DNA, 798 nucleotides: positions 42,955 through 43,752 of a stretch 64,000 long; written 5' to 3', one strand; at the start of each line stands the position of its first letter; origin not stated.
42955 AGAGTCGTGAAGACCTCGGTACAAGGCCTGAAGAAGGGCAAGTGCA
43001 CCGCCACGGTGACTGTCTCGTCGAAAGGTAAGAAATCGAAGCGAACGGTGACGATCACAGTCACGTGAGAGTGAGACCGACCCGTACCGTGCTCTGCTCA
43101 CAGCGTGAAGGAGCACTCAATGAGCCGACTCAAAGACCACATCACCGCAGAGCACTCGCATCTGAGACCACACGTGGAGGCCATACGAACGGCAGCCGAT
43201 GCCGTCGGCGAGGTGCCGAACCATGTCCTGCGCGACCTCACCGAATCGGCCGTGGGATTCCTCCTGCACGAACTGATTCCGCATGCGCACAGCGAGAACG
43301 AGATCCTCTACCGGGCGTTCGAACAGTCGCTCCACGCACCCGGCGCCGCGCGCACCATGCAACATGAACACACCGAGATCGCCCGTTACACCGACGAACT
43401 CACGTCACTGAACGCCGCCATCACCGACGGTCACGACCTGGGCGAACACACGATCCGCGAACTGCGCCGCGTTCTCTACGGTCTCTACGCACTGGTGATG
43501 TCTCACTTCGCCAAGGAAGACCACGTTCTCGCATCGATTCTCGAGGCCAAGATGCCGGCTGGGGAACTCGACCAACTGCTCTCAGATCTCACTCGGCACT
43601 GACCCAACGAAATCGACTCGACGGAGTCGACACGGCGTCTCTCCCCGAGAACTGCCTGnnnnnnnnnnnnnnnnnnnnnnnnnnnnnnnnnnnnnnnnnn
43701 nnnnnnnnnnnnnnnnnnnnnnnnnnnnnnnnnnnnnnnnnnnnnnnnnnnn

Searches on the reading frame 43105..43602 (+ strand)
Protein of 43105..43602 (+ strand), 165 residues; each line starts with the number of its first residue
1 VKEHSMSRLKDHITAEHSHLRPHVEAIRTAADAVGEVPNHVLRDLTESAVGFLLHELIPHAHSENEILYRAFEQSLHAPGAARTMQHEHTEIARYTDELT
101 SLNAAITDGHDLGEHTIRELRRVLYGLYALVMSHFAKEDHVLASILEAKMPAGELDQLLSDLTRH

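Call 43: search_protein_families(library=pfam, proteins=[window:43105-43602:+], max_evalue=0.1)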
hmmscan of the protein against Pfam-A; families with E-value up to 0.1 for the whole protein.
window:43105-43602:+ (165 aa): 1 family
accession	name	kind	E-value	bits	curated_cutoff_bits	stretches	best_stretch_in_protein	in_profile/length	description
PF01814.28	Hemerythrin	-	2.8e-15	57.3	25.3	2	11-144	4-125/127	Hemerythrin HHE cation binding domain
